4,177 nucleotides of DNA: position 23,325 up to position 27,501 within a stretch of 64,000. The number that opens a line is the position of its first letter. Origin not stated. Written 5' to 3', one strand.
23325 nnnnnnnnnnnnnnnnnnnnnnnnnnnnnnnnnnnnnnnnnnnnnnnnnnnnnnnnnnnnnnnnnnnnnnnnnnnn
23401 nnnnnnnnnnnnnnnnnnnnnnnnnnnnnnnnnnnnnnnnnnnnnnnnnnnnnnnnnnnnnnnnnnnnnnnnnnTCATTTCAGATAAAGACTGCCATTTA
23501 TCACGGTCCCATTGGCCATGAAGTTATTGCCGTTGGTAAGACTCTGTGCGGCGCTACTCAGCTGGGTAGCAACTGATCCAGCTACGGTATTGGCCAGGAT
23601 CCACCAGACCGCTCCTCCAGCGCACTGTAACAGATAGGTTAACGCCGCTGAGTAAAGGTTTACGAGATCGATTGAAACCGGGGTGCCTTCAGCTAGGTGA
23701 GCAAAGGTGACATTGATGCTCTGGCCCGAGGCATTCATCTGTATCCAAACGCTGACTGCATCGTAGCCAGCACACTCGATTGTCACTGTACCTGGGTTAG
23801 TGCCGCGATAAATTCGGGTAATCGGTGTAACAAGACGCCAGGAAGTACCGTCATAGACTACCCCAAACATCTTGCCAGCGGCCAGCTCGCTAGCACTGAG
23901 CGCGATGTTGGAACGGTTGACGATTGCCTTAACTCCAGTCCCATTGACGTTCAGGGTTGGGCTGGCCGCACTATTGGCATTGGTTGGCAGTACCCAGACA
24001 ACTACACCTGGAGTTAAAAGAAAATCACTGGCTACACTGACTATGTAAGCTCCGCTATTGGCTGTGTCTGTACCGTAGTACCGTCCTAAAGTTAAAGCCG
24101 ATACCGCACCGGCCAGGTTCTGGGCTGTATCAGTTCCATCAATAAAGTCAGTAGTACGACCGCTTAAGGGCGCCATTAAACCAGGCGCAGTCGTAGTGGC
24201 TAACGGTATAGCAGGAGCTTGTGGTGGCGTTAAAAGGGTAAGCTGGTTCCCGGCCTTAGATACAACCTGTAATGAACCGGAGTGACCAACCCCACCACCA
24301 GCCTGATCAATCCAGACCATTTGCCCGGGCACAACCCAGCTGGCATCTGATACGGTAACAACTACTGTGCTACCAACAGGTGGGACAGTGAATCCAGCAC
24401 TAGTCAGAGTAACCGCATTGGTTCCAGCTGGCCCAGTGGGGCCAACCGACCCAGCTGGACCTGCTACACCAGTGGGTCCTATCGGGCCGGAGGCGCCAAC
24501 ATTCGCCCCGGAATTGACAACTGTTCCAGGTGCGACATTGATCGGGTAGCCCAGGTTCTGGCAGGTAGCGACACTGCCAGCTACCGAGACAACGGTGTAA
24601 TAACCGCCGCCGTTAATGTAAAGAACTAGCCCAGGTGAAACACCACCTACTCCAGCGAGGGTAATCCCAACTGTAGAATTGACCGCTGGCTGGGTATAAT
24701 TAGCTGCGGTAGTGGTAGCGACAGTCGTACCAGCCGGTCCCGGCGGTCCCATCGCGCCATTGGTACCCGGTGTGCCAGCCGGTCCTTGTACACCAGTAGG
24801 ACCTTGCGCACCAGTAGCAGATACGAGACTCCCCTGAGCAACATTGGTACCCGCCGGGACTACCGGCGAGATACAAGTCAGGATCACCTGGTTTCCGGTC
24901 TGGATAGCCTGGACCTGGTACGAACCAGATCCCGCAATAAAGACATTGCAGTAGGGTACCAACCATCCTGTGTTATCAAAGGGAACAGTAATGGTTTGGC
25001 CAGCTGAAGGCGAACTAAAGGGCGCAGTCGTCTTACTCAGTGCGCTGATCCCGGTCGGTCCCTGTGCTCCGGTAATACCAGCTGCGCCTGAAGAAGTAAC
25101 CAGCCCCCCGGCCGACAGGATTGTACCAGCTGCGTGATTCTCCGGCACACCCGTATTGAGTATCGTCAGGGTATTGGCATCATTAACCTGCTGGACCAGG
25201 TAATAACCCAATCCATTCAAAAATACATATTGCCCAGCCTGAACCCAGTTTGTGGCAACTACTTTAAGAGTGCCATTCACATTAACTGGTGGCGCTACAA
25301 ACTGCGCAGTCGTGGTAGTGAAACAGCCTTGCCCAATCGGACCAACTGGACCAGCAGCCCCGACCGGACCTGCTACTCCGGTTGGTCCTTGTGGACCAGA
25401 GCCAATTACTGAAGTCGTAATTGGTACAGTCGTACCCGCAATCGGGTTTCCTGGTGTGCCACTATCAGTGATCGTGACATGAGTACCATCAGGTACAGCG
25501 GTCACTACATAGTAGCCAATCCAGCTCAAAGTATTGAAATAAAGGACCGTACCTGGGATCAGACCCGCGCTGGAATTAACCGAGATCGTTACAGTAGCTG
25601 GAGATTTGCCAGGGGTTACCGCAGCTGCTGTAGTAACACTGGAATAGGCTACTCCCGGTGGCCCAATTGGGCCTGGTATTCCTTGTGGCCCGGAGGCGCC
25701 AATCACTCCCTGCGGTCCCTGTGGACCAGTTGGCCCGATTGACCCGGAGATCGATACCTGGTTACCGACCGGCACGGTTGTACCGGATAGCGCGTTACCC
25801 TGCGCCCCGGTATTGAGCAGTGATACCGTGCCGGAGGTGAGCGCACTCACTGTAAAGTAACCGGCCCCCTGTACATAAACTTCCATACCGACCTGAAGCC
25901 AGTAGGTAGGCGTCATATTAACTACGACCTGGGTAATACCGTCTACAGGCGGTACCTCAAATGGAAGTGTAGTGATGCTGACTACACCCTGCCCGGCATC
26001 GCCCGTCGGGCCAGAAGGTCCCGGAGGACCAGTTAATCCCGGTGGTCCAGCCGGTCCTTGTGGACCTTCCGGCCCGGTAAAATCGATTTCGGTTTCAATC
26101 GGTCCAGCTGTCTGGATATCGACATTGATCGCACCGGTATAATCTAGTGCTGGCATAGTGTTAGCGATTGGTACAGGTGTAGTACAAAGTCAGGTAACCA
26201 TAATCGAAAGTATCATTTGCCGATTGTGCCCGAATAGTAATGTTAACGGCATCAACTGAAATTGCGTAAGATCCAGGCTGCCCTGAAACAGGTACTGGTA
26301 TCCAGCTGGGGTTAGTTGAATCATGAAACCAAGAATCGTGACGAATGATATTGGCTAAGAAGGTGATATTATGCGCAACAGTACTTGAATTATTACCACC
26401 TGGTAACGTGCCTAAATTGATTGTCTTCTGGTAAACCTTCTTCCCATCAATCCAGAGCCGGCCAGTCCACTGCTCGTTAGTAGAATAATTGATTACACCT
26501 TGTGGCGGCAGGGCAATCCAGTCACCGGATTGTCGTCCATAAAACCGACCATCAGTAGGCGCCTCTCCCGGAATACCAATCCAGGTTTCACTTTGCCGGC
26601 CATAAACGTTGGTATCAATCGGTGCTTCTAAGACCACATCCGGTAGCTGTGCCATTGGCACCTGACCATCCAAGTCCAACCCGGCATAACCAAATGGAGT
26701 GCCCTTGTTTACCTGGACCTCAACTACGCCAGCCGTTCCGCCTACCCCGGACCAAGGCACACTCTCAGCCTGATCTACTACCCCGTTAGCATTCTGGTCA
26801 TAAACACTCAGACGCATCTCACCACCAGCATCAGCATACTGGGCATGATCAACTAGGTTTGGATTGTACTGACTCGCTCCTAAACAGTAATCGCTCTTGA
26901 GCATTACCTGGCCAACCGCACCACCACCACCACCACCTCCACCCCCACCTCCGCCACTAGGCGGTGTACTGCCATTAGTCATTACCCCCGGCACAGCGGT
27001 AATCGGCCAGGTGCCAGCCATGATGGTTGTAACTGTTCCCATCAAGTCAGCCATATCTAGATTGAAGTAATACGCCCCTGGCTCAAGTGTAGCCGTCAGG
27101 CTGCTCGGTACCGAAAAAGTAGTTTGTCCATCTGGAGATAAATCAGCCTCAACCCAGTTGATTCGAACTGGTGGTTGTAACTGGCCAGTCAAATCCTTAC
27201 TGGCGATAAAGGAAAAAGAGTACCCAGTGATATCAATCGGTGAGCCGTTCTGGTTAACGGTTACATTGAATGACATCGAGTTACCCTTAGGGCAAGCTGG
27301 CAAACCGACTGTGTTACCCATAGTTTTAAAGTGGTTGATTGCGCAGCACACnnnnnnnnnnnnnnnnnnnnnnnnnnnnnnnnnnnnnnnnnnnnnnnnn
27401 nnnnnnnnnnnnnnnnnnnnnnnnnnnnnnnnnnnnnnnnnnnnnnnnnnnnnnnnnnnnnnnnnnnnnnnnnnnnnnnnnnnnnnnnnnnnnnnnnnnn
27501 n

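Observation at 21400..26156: Fibre genes are chimeras of a small set of shuffled modules shared with a second fibre cluster 20 kb away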

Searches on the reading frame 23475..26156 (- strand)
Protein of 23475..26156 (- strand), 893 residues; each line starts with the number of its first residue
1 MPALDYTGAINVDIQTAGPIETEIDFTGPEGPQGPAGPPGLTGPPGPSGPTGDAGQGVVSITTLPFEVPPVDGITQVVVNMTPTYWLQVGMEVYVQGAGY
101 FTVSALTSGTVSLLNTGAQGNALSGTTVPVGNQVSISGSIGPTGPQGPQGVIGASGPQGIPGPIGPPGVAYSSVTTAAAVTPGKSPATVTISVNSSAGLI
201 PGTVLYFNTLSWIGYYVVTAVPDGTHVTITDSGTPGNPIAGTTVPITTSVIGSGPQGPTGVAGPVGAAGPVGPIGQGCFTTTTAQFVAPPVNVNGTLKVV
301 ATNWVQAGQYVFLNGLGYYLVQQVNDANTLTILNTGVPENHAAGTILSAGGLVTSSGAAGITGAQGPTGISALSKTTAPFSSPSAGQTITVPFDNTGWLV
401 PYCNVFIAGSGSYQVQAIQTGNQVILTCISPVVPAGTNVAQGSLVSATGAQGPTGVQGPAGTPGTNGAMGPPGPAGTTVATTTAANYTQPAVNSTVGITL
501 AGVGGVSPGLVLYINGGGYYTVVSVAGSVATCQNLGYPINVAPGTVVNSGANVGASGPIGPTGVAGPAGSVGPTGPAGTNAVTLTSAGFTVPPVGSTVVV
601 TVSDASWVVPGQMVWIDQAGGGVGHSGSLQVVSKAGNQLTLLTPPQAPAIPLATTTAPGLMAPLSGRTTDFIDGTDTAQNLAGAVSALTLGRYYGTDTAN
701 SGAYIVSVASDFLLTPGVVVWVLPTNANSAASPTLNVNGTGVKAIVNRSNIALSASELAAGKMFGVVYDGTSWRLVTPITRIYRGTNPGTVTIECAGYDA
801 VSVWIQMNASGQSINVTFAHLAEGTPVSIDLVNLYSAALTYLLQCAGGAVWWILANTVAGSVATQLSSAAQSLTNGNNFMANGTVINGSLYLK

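Call 5: search_protein_families(library=pfam, proteins=[window:23475-26156:-], max_evalue=0.01)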
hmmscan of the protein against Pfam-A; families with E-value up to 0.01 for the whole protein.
window:23475-26156:- (893 aa): 1 family
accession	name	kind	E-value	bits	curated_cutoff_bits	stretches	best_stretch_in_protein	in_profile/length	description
PF01391.23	Collagen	-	2.7e-16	59.5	27.2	3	448-476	24-52/60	Collagen triple helix repeat (20 copies)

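Call 6: search_protein_families(library=phrogs, proteins=[window:23475-26156:-], max_evalue=0.001)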
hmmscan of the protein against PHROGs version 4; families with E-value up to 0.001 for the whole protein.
window:23475-26156:- (893 aa): 15 families
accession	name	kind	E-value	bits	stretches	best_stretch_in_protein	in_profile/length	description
phrog_31840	-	unknown function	2.1e-28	99.5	4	351-567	882-1110/1321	-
phrog_819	-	tail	1.2e-25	90.9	2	27-370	561-809/1024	tail protein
phrog_5073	-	tail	5.4e-25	89.4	2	27-386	186-377/519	tail fiber protein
phrog_6320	-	tail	7e-24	85.6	2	26-168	135-200/745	tail fiber protein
phrog_8745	-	tail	5.7e-16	58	2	27-177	1421-1536/1803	tail fiber protein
phrog_10972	-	tail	7.6e-15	56.2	1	137-171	159-193/343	tail fiber protein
phrog_18350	-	tail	3.4e-13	50.9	1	7-78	140-212/253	tail fiber protein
phrog_366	-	tail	1.1e-11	45.9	1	123-184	322-385/474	tail fiber protein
phrog_3449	-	tail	8.4e-11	41.8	2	134-214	32-112/549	tail collar protein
phrog_1806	-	tail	5.6e-10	40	0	28-61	203-236/276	collagen like minor tail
phrog_22681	-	DNA, RNA and nucleotide metabolism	6e-10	40.2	1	137-173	119-155/157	DNA polymerase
phrog_17587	-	tail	1.1e-05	25.1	0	250-371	347-392/641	tail fiber protein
phrog_38806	-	unknown function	1.5e-05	25.5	0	137-169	72-104/285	-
phrog_4013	-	unknown function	3.4e-05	23.7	1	27-177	15-150/659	-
phrog_3904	-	tail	0.00015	21.2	0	138-168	856-889/1086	tail fiber protein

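Call 70: search_protein_families(library=ncbifam, proteins=[window:23475-26156:-], max_evalue=0.01)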
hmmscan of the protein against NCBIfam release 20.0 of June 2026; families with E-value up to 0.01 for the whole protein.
window:23475-26156:- (893 aa): 3 families
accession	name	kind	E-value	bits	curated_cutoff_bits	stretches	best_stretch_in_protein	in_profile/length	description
NF038330.1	adhesin_SclA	exception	1e-09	38.5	400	1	124-187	209-268/405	LPXTG-anchored collagen-like adhesin Scl1/SclA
NF038329.2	gly_rich_SclB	equivalog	5.9e-07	28.7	325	0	136-275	142-271/442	LPXTG-anchored collagen-like adhesin Scl2/SclB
NF046116.1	adhesin_Lcl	equivalog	7.6e-05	21.4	500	1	117-169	102-151/431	collagen-like adhesin Lcl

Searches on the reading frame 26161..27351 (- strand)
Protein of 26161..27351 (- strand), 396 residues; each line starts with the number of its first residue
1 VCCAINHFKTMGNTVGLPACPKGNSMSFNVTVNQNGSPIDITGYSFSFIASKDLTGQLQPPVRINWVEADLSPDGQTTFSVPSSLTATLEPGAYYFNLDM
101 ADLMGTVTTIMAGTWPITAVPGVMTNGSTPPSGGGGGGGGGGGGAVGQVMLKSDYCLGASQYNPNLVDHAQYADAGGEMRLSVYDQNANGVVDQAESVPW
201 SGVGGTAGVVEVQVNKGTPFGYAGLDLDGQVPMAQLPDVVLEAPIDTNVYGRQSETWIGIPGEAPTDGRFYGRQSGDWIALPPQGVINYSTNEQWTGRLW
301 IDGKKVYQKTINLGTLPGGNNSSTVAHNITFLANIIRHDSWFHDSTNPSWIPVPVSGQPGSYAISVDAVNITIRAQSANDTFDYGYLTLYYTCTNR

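Call 5: search_protein_families(library=pfam, proteins=[window:26161-27351:-], max_evalue=0.01)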
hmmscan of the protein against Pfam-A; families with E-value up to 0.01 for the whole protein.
window:26161-27351:- (396 aa): 1 family
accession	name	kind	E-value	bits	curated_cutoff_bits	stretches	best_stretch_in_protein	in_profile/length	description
PF10651.15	BppU_N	-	0.0081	16.3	23.1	0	24-53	29-58/142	BppU N-terminal domain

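Call 6: search_protein_families(library=phrogs, proteins=[window:26161-27351:-], max_evalue=0.001)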
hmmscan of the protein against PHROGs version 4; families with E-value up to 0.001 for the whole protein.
window:26161-27351:- (396 aa): 2 families
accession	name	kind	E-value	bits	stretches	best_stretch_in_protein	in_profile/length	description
phrog_1084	-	unknown function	6.6e-12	46.6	1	22-118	14-111/123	unknown function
phrog_13892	-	tail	0.00014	22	1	207-242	451-486/676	minor tail protein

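Call 70: search_protein_families(library=ncbifam, proteins=[window:26161-27351:-], max_evalue=0.01)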
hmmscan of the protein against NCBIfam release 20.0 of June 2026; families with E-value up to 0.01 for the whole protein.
window:26161-27351:- (396 aa): 0 families
